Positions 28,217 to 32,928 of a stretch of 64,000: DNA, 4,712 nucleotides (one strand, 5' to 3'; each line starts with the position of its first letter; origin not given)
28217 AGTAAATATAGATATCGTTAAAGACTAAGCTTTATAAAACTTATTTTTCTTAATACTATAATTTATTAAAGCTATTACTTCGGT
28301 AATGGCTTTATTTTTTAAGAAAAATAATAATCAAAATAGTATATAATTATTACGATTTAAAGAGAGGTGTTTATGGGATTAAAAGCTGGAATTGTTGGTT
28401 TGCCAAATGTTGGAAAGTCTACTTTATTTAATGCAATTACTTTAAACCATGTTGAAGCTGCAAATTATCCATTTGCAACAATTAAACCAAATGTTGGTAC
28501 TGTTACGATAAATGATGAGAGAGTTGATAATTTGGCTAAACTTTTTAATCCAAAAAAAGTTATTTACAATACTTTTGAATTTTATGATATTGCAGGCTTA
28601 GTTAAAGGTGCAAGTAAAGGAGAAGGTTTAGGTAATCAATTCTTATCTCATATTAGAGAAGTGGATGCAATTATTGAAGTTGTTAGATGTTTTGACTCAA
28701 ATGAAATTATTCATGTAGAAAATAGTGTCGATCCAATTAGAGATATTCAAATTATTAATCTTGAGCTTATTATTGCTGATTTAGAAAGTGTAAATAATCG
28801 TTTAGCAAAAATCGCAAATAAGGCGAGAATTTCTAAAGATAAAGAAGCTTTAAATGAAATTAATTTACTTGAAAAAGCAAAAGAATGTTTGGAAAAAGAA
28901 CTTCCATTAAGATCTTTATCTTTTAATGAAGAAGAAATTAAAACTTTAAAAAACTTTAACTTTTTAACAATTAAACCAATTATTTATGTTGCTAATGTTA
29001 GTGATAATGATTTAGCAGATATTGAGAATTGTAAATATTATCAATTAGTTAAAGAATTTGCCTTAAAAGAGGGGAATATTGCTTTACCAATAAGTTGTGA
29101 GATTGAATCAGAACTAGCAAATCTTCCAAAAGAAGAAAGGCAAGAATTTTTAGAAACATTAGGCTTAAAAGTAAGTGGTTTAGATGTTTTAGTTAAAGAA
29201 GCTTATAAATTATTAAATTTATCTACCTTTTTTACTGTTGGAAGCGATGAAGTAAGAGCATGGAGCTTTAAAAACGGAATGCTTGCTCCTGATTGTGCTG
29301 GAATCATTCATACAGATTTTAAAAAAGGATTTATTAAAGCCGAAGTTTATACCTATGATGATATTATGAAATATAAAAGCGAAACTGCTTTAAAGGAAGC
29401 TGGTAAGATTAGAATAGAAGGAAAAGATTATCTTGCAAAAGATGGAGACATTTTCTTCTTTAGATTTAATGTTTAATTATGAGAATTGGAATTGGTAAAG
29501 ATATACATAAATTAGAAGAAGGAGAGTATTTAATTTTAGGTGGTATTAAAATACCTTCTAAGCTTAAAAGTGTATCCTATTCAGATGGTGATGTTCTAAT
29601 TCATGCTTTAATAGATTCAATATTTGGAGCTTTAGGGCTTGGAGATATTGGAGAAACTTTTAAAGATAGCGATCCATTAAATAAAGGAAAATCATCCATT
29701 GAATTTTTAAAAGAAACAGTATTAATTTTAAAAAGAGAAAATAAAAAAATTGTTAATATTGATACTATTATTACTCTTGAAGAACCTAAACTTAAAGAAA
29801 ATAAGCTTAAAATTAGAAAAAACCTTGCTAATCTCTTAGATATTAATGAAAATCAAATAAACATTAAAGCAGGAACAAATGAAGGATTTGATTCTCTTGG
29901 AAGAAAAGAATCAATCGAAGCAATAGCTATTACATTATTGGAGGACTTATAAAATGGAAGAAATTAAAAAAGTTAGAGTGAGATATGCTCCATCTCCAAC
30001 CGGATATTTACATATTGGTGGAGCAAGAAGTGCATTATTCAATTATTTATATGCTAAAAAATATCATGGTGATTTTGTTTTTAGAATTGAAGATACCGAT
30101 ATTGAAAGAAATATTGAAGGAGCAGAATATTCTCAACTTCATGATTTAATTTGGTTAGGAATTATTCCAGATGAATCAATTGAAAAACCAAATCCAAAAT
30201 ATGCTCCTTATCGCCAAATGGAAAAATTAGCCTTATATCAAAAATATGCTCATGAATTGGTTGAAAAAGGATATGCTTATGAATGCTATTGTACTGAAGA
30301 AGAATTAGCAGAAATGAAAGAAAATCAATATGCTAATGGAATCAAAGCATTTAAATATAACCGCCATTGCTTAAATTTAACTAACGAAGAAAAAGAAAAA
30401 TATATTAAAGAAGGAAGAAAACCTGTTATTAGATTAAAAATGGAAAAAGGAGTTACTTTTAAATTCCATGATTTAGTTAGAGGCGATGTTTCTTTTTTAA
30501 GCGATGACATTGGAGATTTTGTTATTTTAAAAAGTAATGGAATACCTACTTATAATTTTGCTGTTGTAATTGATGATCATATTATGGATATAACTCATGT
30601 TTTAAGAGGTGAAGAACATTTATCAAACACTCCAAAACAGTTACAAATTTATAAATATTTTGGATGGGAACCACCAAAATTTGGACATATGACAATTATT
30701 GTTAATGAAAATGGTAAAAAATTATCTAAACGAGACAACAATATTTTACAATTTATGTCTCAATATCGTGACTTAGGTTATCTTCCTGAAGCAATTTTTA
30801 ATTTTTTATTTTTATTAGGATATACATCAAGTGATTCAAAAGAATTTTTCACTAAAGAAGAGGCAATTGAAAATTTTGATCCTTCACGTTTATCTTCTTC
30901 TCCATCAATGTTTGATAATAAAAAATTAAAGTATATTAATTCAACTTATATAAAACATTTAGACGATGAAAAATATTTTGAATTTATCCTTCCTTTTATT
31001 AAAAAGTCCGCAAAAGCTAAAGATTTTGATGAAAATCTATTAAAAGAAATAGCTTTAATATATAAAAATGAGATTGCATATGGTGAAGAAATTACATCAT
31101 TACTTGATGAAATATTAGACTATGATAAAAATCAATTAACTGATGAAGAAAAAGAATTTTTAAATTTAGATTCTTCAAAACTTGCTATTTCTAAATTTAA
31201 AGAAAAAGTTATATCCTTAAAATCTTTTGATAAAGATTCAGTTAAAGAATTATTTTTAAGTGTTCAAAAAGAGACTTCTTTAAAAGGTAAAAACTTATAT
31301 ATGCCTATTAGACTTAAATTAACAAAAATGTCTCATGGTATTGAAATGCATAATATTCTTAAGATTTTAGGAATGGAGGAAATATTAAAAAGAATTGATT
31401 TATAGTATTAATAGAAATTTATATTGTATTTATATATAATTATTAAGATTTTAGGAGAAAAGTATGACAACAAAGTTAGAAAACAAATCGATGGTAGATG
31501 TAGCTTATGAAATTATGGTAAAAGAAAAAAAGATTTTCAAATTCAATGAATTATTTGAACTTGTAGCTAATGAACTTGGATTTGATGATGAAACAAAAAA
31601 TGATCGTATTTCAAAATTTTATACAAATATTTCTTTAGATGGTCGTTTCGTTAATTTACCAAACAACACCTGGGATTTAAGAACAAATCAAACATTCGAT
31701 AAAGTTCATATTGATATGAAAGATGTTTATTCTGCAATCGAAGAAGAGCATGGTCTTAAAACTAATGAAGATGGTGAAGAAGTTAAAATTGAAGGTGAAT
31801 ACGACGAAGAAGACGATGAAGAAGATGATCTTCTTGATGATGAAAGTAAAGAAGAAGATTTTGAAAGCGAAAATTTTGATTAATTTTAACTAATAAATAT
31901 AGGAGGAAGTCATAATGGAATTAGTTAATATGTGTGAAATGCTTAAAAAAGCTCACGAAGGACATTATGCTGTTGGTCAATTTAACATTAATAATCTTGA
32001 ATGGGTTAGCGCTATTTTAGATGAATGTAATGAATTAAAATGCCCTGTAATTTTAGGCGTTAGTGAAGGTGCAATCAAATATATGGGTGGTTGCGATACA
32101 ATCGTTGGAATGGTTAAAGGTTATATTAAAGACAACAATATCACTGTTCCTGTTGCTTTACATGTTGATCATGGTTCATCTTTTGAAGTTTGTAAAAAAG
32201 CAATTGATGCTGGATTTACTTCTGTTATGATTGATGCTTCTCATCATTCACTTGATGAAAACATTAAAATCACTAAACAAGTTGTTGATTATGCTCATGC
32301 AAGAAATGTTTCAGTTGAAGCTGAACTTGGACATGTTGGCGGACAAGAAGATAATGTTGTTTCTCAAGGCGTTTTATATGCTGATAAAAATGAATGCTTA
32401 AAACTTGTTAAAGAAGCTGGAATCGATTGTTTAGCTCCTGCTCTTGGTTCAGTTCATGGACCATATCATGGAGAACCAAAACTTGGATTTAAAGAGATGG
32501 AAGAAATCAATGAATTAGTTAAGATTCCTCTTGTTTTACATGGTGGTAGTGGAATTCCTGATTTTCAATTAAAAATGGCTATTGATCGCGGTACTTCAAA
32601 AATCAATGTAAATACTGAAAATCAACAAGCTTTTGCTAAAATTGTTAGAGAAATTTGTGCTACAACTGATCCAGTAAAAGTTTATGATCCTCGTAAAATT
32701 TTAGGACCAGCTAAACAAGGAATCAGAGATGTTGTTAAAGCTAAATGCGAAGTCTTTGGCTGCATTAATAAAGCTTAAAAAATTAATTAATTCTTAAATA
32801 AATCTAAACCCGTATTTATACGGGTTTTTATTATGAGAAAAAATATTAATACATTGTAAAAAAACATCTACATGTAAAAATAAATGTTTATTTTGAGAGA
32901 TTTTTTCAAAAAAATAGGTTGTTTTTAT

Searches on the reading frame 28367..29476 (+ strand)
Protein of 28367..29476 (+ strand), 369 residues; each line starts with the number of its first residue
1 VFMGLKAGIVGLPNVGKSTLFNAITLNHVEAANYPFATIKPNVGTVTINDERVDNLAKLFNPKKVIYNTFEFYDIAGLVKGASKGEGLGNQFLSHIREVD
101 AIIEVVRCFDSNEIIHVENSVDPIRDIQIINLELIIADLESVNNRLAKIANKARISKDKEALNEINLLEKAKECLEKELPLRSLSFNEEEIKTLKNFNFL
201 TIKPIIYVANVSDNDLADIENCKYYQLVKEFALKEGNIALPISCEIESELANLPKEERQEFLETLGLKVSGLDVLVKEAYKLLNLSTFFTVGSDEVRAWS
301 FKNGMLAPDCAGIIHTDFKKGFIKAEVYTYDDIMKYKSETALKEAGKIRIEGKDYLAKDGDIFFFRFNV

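Call 39: search_protein_families(library=pfam, proteins=[window:28367-29476:+], max_evalue=0.001)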
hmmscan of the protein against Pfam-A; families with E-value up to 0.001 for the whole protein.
window:28367-29476:+ (369 aa): 3 families
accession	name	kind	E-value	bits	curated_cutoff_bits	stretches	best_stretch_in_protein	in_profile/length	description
PF06071.19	YchF-GTPase_C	-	6.5e-37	126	27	1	285-368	1-84/84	Protein of unknown function (DUF933)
PF01926.29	MMR_HSR1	-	2.6e-22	79.5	21.9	1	7-120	2-95/113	50S ribosome-binding GTPase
PF02421.24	FeoB_N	-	3.1e-08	33.7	27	1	8-53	4-49/156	Ferrous iron transport protein B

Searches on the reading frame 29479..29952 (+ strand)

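Call 39: search_protein_families(library=pfam, proteins=[window:29479-29952:+], max_evalue=0.001)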
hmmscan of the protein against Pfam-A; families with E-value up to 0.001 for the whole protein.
window:29479-29952:+ (157 aa): 1 family
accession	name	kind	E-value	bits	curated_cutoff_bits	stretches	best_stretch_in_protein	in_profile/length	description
PF02542.21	YgbB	-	2.4e-53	181.1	26.7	1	1-154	1-154/155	YgbB family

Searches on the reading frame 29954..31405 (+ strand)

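Call 39: search_protein_families(library=pfam, proteins=[window:29954-31405:+], max_evalue=0.001)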
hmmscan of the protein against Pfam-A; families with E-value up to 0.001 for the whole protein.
window:29954-31405:+ (483 aa): 2 families
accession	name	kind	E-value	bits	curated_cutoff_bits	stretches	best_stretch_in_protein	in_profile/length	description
PF00749.27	tRNA-synt_1c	-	6.7e-119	396.9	23.4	1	6-326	1-313/314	tRNA synthetases class I (E and Q), catalytic domain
PF19269.4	Anticodon_2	-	1.9e-16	61.2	23.6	1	354-482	5-138/141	Anticodon binding domain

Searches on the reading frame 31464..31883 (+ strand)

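Call 39: search_protein_families(library=pfam, proteins=[window:31464-31883:+], max_evalue=0.001)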
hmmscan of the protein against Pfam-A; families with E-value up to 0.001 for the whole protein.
window:31464-31883:+ (139 aa): 1 family
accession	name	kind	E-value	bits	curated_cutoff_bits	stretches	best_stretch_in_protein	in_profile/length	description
PF05066.19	HARE-HTH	-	2.7e-08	34.5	25.9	1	9-73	2-69/71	HB1, ASXL, restriction endonuclease HTH domain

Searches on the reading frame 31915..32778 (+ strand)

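Call 39: search_protein_families(library=pfam, proteins=[window:31915-32778:+], max_evalue=0.001)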
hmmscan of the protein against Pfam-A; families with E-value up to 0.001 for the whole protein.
window:31915-32778:+ (287 aa): 1 family
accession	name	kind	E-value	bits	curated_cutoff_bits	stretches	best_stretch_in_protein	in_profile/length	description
PF01116.26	F_bP_aldolase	-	5.4e-103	344.7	25.5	1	4-286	1-277/277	Fructose-bisphosphate aldolase class-II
